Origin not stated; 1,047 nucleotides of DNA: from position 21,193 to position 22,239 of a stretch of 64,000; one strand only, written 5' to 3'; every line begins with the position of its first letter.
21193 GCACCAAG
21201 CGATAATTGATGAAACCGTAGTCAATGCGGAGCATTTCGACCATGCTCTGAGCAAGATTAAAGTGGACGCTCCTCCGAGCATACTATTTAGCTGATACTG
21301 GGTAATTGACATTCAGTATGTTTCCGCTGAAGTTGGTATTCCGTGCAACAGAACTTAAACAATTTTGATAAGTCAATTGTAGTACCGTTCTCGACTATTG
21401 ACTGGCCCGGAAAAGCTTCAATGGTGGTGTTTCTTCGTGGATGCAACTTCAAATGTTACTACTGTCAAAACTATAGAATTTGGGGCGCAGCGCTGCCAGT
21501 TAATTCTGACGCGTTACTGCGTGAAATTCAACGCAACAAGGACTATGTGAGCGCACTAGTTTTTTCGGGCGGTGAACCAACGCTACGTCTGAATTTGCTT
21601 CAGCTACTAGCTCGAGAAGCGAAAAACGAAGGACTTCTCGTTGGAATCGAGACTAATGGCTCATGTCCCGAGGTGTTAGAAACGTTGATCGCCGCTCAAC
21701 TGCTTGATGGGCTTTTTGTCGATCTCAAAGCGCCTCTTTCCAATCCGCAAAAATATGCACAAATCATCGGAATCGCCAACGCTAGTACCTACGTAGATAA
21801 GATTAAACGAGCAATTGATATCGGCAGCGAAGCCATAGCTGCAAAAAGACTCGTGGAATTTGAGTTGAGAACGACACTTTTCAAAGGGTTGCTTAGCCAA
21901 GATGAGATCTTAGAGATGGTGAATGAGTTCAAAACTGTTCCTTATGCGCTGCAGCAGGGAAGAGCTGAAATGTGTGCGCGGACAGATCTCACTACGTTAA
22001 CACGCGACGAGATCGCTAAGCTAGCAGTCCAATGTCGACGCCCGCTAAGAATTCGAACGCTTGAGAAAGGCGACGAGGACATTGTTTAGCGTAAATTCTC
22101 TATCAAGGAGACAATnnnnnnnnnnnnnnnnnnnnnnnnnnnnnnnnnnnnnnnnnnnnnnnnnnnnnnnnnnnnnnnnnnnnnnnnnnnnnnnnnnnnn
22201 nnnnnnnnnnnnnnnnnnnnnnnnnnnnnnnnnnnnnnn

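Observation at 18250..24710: Compact RNA-end-processing neighbourhood with an uncharacterised four-gene co-directional cluster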

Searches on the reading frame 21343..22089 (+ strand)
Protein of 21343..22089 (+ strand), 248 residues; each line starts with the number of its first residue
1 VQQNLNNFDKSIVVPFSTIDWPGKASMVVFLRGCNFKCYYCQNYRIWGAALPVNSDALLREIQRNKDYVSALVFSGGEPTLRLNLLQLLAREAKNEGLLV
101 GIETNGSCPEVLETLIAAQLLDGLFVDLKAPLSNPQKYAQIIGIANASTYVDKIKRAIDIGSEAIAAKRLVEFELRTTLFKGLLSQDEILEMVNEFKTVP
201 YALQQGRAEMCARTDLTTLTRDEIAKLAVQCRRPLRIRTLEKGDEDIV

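Call 3: search_protein_families(library=pfam, proteins=[window:21343-22089:+], max_evalue=0.01)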
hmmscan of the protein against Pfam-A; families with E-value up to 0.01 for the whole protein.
window:21343-22089:+ (248 aa): 2 families
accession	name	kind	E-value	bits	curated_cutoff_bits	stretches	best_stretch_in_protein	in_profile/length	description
PF04055.27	Radical_SAM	-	5.7e-21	75.8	29.5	1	29-163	2-142/166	Radical SAM superfamily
PF13353.11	Fer4_12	-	1.6e-09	38.6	22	1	27-106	8-91/137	4Fe-4S single cluster domain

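Call 4: search_protein_families(library=ncbifam, proteins=[window:21343-22089:+], max_evalue=0.01)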
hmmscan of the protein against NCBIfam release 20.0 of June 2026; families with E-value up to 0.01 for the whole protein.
window:21343-22089:+ (248 aa): 46 families (the best 25 are shown)
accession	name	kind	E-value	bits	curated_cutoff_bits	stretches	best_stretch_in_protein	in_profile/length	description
TIGR02495.1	NrdG2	equivalog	4.6e-46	156.6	131.15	1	13-206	5-192/193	anaerobic ribonucleoside-triphosphate reductase activating protein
TIGR04041.1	activase_YjjW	hypoth_equivalog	5.9e-20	71.8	250.2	2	54-192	94-219/276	YjjW family glycine radical enzyme activase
TIGR02493.1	PFLA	equivalog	1e-19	70.8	231.75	1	17-149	9-145/235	pyruvate formate-lyase-activating protein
TIGR02494.1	PFLE_PFLC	subfamily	3.1e-13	49.6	174.35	2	54-148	105-200/293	glycyl-radical enzyme activating protein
TIGR02826.1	RNR_activ_nrdG3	equivalog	7.8e-13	48.5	151.7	1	20-102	11-94/148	anaerobic ribonucleoside-triphosphate reductase activating protein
NF008356.0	PRK11145.1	equivalog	5e-11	42.3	375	1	16-149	13-150/246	pyruvate formate lyase 1-activating protein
TIGR03963.1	rSAM_QueE_Clost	equivalog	5.7e-11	42.5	260.1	1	23-137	18-131/219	putative 7-carboxy-7-deazaguanine synthase QueE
TIGR04317.1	W_rSAM_matur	equivalog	9.8e-10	38.1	380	1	30-174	10-153/349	tungsten cofactor oxidoreductase radical SAM maturase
NF001199.0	PRK00164.2-1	equivalog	1.8e-09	37.2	231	1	33-165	21-153/308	GTP 3',8-cyclase MoaA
NF048010.1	SfplDhtActHpsHDes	equivalog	2.2e-09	36.6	430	1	71-149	134-209/298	(2S)-3-sulfopropanediol dehydratase activating enzyme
NF033719.1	ind_deCO2_activ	equivalog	2.9e-09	36.7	425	2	56-148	114-206/302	indoleacetate decarboxylase activase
TIGR02668.1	moaA_archaeal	equivalog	3.7e-09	36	325.25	1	32-165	18-151/303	GTP 3',8-cyclase MoaA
NF038283.1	viperin_w_prok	equivalog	1.2e-08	34.5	180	1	31-108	9-94/281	viperin family antiviral radical SAM protein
TIGR04038.1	tatD_link_rSAM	subfamily_domain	3.1e-08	33.6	129.7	1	33-147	17-139/192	TatD family nuclease-associated radical SAM protein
NF043069.1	T4HPD_activ_SAM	equivalog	5e-08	32.7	425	1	57-156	108-207/299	trans-4-hydroxy-L-proline dehydratase activase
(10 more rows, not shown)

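Call 14: find_homologous_proteins(query=window:21343-22086:+, max_evalue=1e-10)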
Query window:21343-22086:+ (248 aa): 108 proteins with E <= 1e-10 among 1073 candidates.
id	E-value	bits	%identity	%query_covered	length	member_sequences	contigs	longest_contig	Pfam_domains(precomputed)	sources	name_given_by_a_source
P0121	1.5e-158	544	100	100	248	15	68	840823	PF04055.28,PF13353.12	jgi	jgi:pyruvate formate lyase activating enzyme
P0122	1.4e-154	531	98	100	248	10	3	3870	PF04055.28,PF13353.12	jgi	jgi:pyruvate formate lyase activating enzyme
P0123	3.6e-143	493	89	100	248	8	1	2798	PF04055.28,PF13353.12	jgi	-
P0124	3.4e-133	461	83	100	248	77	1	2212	PF04055.28,PF13353.12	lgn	-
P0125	8.5e-130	450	81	100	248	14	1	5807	PF04055.28,PF13353.12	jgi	jgi:pyruvate formate lyase activating enzyme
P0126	1.3e-127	442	81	100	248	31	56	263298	PF04055.28,PF13353.12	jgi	jgi:pyruvate formate lyase activating enzyme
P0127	1.8e-127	442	81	100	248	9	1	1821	PF04055.28,PF13353.12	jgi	jgi:pyruvate formate lyase activating enzyme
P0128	3.2e-127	441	81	100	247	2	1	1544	PF04055.28,PF13353.12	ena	-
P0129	4.1e-127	441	81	100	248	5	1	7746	PF04055.28,PF13353.12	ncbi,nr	ncbi:MAG: anaerobic ribonucleoside-triphosphate reductase activating protein [Euryarchaeota archaeon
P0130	7.5e-127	440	79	100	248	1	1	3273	PF04055.28,PF13353.12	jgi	jgi:pyruvate formate lyase activating enzyme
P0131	9.0e-127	440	79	100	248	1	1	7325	PF04055.28,PF13353.12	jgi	jgi:pyruvate formate lyase activating enzyme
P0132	6.1e-126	437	79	100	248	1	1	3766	PF04055.28,PF13353.12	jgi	jgi:pyruvate formate lyase activating enzyme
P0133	2.5e-125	435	80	100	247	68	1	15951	PF04055.28,PF13353.12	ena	-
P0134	6.2e-125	434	79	100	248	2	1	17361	PF04055.28,PF13353.12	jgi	jgi:pyruvate formate lyase activating enzyme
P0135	6.5e-125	434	79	100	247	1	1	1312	PF04055.28,PF13353.12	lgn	-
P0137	8.3e-125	433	79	100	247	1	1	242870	PF04055.28,PF13353.12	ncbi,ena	-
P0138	9.0e-125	433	79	100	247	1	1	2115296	PF04055.28,PF13353.12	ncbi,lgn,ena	-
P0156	4.5e-87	310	57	100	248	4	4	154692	PF04055.28,PF13353.12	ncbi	ncbi:MAG: anaerobic ribonucleoside-triphosphate reductase activating protein [Halobacteriota archaeo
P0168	1.5e-79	285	51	99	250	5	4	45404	PF04055.28,PF13353.12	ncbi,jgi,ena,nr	ncbi:MAG TPA: anaerobic ribonucleoside-triphosphate reductase activating protein [Candidatus Acidofe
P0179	1.5e-39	154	37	98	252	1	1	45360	PF04055.28,PF13353.12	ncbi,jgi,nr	ncbi:MAG: anaerobic ribonucleoside-triphosphate reductase activating protein [ANME-2 cluster archaeo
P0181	1.6e-37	148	40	95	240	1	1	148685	PF04055.28,PF13353.12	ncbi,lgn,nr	ncbi:MAG: anaerobic ribonucleoside-triphosphate reductase activating protein [Candidatus Methanopere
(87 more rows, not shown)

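Call 15: find_encoding_contigs(protein=P0179, flank=8000, max_places=2)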
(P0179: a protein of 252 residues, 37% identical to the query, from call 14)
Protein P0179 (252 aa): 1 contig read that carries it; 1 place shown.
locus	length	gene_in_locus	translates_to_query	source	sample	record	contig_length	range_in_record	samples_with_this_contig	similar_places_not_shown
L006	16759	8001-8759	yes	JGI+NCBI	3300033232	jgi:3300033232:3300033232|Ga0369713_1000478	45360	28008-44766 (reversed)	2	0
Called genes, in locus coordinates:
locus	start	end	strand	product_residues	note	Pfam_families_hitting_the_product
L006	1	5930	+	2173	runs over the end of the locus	?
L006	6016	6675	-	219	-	PF07812:TfuA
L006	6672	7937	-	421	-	PF02624:YcaO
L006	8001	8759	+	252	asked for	PF13353:Fer4_12, PF04055:Radical_SAM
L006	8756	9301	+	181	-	PF13238:AAA_18, PF13207:AAA_17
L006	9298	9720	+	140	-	PF01877:RNA_binding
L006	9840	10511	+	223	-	PF01015:Ribosomal_S3Ae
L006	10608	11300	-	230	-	-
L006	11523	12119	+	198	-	PF02596:DUF169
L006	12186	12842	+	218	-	PF01047:MarR (weak), PF13545:HTH_Crp_2 (faint), PF01982:CTP-dep_RFKase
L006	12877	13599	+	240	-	PF00926:DHBP_synthase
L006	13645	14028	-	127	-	-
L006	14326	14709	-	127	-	-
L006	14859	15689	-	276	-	PF01261:AP_endonuc_2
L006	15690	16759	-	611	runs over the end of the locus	PF01702:TGT, PF17884:DUF5591, PF14810:TGT_C2, PF01472:PUA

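Call 16: find_encoding_contigs(protein=P0181, flank=8000, max_places=2)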
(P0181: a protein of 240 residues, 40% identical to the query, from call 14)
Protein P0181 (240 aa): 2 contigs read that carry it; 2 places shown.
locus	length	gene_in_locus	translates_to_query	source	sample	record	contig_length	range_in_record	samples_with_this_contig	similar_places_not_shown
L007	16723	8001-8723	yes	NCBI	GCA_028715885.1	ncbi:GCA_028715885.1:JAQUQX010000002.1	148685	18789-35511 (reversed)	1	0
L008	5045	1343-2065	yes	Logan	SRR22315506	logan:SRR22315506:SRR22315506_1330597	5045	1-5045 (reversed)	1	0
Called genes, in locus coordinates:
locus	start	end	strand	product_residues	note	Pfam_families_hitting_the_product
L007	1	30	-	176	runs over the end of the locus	PF02566:OsmC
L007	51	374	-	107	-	PF02635:DsrE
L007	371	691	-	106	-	PF12840:HTH_20, PF01022:HTH_5, PF01978:TrmB (weak)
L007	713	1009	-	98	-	PF09851:SHOCT (weak)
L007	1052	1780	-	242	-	PF18978:DUF5714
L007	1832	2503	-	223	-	PF12801:Fer4_5, PF00037:Fer4 (faint), PF13237:Fer4_10, PF14697:Fer4_21 (weak), PF12838:Fer4_7, PF13187:Fer4_9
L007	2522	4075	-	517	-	PF01676:Metalloenzyme, PF06415:iPGM_N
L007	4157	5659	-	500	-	PF10102:DUF2341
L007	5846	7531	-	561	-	PF03109:ABC1, PF00069:Pkinase (faint), PF01636:APH (faint), PF27536:UbiB_helical (weak)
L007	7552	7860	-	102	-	PF05597:Phasin (weak)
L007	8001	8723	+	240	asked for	PF04055:Radical_SAM, PF13353:Fer4_12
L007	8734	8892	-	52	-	-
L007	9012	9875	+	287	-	PF00892:EamA, PF03151:TPT (weak), PF00892:EamA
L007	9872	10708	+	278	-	PF00557:Peptidase_M24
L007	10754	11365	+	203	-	PF04055:Radical_SAM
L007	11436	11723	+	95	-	PF01022:HTH_5, PF12840:HTH_20 (faint)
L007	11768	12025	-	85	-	-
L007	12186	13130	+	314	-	PF00106:adh_short (faint), PF01073:3Beta_HSD, PF01370:Epimerase, PF02719:Polysacc_synt_2, PF04321:RmlD_sub_bind, PF13460:NAD_binding_10, PF16363:GDP_Man_Dehyd, PF07993:NAD_binding_4 (weak)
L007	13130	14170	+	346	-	PF04981:NMD3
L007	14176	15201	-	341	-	PF05175:MTS (weak), PF02390:Methyltransf_4 (weak), PF08241:Methyltransf_11 (weak), PF09445:Methyltransf_15, PF13649:Methyltransf_25, PF13847:Methyltransf_31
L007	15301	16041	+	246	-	PF01022:HTH_5, PF02830:V4R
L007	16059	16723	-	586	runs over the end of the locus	PF01541:GIY-YIG, PF27096:UvrC_M, PF02151:UVR, PF22920:UvrC_RNaseH, PF08459:UvrC_RNaseH_dom, PF12826:HHH_2 (faint), PF14520:HHH_5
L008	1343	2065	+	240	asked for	PF04055:Radical_SAM, PF13353:Fer4_12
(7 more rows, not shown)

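Call 25: find_related_loci(query=A1, collection=genome_contigs, flank=10000)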
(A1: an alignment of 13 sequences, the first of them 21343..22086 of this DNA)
Query A1 (248 aa) in genome_contigs; peptide patterns used: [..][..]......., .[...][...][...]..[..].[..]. (x = any residue, [..] = any of these).
600 stretches matched a pattern (row limit reached: there are more); 323 encode a relative of the query (tblastn E <= 1e-3); the best 80 are kept; 80 distinct loci.
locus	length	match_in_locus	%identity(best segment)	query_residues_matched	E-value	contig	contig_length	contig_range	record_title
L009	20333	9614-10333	38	12-248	2e-44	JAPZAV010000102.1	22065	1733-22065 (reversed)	MAG: Candidatus Methanoperedens sp. isolate RifSed_csp2_16ft_3_45_12 RifSed_csp2_16ft_3_scaffold_3697, whole genome shot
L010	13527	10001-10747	37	14-245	2e-41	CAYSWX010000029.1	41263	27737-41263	MAG TPA_asm: uncultured Methanosarcinales archaeon isolate binchicken_co152_168 genome assembly, contig: NODE_1116_lengt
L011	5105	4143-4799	35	14-244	2e-39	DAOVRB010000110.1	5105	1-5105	MAG TPA_asm: Methanomicrobiaceae archaeon isolate CSMAG_1590 CSMAG_1590_k141_32621_length_5105_cov_45.5500, whole genome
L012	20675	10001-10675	33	1-244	6e-38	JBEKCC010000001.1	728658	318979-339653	MAG: Methanoregulaceae archaeon isolate SPRUCE 150 SPRUCE_150_1, whole genome shotgun sequence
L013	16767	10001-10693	32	13-247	3e-38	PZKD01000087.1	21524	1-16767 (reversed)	Archaeon SCG-AAA382B04 isolate SCG-AAA382B04 AAA382B04_17, whole genome shotgun sequence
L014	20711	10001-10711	35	17-239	1e-34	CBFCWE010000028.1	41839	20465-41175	MAG TPA_asm: uncultured Methanosarcina sp. isolate ERR13917544_concoct_37 genome assembly, contig: ERZ26802894.334, whol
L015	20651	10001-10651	35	14-244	2e-34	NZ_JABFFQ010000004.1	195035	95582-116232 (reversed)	Methanoculleus nereidis strain YWC-01 YWC-01-scaffold04, whole genome shotgun sequence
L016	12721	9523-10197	32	1-244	6e-33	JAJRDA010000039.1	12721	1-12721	MAG: Methanomicrobiales archaeon isolate OWC_0078 OWC_0078_scaffold04612, whole genome shotgun sequence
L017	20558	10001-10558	36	17-205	5e-32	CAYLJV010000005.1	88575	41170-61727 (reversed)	MAG TPA_asm: Candidatus Hadarchaeota archaeon isolate SRP141376_co1_77 genome assembly, contig: NODE_666_length_88575_co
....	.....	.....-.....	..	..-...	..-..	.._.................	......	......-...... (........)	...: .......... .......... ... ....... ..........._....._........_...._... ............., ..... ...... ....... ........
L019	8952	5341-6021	34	14-239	2e-27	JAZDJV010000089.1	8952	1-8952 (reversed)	MAG: Candidatus Micrarchaeota archaeon isolate MEGAHIT-group-0.502 k141_918910, whole genome shotgun sequence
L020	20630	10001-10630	31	3-221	2e-27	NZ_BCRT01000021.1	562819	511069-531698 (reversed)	Sanguibacter suarezii NBRC 16159, whole genome shotgun sequence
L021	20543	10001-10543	37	14-196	1e-26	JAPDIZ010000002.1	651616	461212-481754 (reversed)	MAG: Candidatus Bathyarchaeota archaeon isolate S4B2_HD70 c_000000000002, whole genome shotgun sequence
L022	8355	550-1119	35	13-211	3e-26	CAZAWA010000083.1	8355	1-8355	MAG TPA_asm: uncultured Oxalobacter sp. isolate SRP302447_co2_16 genome assembly, contig: NODE_23943_length_8355_cov_7.6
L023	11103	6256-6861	31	1-211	2e-26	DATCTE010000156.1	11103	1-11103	MAG TPA_asm: Thiobacillus sp. isolate SMAG_U7323 k141_87897, whole genome shotgun sequence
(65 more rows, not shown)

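Call 34: search_protein_families(library=pfam, proteins=[L010:7550-9934:+, L012:10683-11231:+, L012:11228-12001:+, L012:11989-12936:+, L013:11231-11614:+, L013:11626-12387:+, L021:10680-11297:+, L021:11691-12479:+, L012:5923-8343:-], max_evalue=0.001)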
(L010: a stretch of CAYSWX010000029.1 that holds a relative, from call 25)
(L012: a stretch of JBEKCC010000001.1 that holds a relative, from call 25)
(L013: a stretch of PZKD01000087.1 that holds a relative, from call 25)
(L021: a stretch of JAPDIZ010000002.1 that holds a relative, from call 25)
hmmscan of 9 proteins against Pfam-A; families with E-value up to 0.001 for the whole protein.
L010:7550-9934:+ (794 aa): 1 family
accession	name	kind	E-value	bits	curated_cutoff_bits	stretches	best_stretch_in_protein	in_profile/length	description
PF13597.11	NRDD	-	2.8e-161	538.4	26.2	1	164-788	1-562/562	Anaerobic ribonucleoside-triphosphate reductase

L012:10683-11231:+ (182 aa): 3 families
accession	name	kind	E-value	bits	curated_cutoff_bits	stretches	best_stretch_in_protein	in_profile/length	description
PF13207.12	AAA_17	-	1.5e-12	48.4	27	1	7-133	1-135/136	AAA domain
PF13238.12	AAA_18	-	2.6e-11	44.5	29.4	1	4-132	1-120/128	AAA domain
PF13671.12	AAA_33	-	2e-06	28.6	27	1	3-139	1-134/143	AAA domain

L012:11228-12001:+ (257 aa): 1 family
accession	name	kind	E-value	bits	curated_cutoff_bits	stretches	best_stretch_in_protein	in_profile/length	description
PF01261.30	AP_endonuc_2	-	5.9e-29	101.9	31.1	1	23-240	4-230/249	Xylose isomerase-like TIM barrel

L012:11989-12936:+ (315 aa): 3 families
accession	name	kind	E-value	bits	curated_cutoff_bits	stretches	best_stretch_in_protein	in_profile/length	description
PF12706.13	Lactamase_B_2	-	8.1e-24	84.8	27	2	39-157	3-134/200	Beta-lactamase superfamily domain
PF00753.33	Lactamase_B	-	5e-14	53.1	22.7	1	25-112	4-96/196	Metallo-beta-lactamase superfamily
PF13691.12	Lactamase_B_4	-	0.00093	19.2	27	0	21-69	6-56/63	tRNase Z endonuclease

L013:11231-11614:+ (127 aa): 1 family
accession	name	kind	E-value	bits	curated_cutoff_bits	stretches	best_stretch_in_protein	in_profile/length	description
PF01877.22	RNA_binding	-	1.7e-11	44.9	26.9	1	4-106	2-118/120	RNA binding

L013:11626-12387:+ (253 aa): 1 family
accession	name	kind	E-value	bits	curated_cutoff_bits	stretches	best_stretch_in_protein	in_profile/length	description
PF01261.30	AP_endonuc_2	-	5e-36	125.1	31.1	1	49-245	34-244/249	Xylose isomerase-like TIM barrel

L021:10680-11297:+ (205 aa): 3 families
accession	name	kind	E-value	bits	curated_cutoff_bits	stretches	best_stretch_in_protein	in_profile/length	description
PF13207.12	AAA_17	-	1.6e-19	71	27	1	27-149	1-131/136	AAA domain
PF13238.12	AAA_18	-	5.1e-16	59.7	29.4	1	24-150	1-118/128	AAA domain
PF13671.12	AAA_33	-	6.7e-07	30.1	27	1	24-149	2-125/143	AAA domain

L021:11691-12479:+ (262 aa): 1 family
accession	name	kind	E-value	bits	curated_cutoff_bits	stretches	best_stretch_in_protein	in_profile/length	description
PF01261.30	AP_endonuc_2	-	3e-38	132.4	31.1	1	25-243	9-230/249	Xylose isomerase-like TIM barrel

L012:5923-8343:- (806 aa): 44 families (the best 25 are shown)
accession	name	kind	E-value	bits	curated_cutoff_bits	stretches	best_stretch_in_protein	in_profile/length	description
PF00004.35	AAA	-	8.3e-96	317.9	21.2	2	230-359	1-130/131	ATPase family associated with various cellular activities (AAA)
PF17862.7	AAA_lid_3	-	6.9e-31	105.8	27.2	2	658-695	1-38/45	AAA+ lid domain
PF02359.24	CDC48_N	-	3.3e-25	88.5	35.1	1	21-102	3-84/85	Cell division protein 48 (CDC48), N-terminal domain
PF05496.18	RuvB_N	-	2.5e-15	57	27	2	229-304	35-102/159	Holliday junction DNA helicase RuvB P-loop domain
PF13191.12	AAA_16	-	2.9e-14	54.4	32.6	2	219-332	16-137/167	AAA ATPase domain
PF07724.20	AAA_2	-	3.9e-14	53.5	27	1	230-323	6-101/166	AAA domain (Cdc48 subfamily)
PF02933.23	CDC48_2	-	3.8e-12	46.1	22.4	1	123-179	7-63/64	Cell division protein 48 (CDC48), domain 2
PF06068.19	TIP49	-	2.2e-11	44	23.8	2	228-272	51-97/347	TIP49 P-loop domain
PF13401.12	AAA_22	-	2.6e-11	44.4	27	0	501-532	7-41/130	AAA domain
PF13173.12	AAA_14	-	1.1e-10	42.1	27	1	230-306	5-82/129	AAA domain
PF07728.20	AAA_5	-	8.9e-10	39.1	22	0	229-348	1-137/139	AAA domain (dynein-related subfamily)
PF20720.3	nSTAND3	-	4.5e-08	33.4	27.2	0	492-543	12-64/155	Novel STAND NTPase 3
PF00910.28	RNA_helicase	-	1.1e-07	32.7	21.5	0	230-257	1-28/105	RNA helicase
PF13671.12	AAA_33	-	1.2e-07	32.6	27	0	230-337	2-79/143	AAA domain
PF13521.12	AAA_28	-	4.3e-07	30.7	27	0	230-282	2-50/164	AAA domain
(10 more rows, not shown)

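Call 39: search_solved_structures(query=window:21343-22086:+, max_evalue=0.01)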
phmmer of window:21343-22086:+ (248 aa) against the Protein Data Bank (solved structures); distinct sequences matched with E-value up to 0.01: 2.
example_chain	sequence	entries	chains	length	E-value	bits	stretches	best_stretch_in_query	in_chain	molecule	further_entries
8fo0_A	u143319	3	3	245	8.5e-09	38.7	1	17-149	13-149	Pyruvate formate-lyase 1-activating enzyme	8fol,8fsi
3c8f_A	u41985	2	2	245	2.2e-08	37.4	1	17-149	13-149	Pyruvate formate-lyase 1-activating enzyme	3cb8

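Call 44: list_cluster_members(proteins=[P0138, P0137, P0003, P0156, P0168])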
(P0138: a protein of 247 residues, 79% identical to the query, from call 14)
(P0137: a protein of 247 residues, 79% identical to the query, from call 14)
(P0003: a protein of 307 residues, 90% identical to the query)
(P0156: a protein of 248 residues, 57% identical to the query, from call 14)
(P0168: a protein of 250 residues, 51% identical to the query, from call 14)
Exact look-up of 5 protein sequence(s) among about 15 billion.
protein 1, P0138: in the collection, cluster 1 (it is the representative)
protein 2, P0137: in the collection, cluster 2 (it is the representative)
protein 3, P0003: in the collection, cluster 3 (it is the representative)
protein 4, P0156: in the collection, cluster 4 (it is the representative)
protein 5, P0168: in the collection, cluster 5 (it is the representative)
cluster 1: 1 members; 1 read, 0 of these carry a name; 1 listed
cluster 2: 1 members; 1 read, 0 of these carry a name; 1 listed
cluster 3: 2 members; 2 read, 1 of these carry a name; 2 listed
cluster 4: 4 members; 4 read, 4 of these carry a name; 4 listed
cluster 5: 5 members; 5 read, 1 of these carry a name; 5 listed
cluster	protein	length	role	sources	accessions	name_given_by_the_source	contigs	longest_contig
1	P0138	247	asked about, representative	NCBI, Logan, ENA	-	-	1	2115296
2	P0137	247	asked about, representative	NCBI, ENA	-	-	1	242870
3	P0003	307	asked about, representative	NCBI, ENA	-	-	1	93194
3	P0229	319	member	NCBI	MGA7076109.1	MAG: AAA family ATPase [Halobacteriota archaeon]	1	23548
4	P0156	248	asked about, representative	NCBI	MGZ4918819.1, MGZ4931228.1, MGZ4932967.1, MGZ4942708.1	MAG: anaerobic ribonucleoside-triphosphate reductase activating protein [Halobacteriota ...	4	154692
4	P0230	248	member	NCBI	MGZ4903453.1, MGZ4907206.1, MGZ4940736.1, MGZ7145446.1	MAG: anaerobic ribonucleoside-triphosphate reductase activating protein [Halobacteriota ...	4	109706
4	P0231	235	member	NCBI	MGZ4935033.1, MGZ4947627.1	MAG: anaerobic ribonucleoside-triphosphate reductase activating protein [Halobacteriota ...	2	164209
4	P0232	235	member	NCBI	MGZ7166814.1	MAG: anaerobic ribonucleoside-triphosphate reductase activating protein [Halobacteriota ...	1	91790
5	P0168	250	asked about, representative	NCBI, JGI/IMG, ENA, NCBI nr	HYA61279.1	MAG TPA: anaerobic ribonucleoside-triphosphate reductase activating protein [Candidatus ... | anaerobic ribonucleoside-triphosphate reductase activating protein [Candidatus ...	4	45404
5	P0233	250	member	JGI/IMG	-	-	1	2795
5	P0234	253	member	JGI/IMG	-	-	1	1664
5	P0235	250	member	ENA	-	-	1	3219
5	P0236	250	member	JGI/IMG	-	-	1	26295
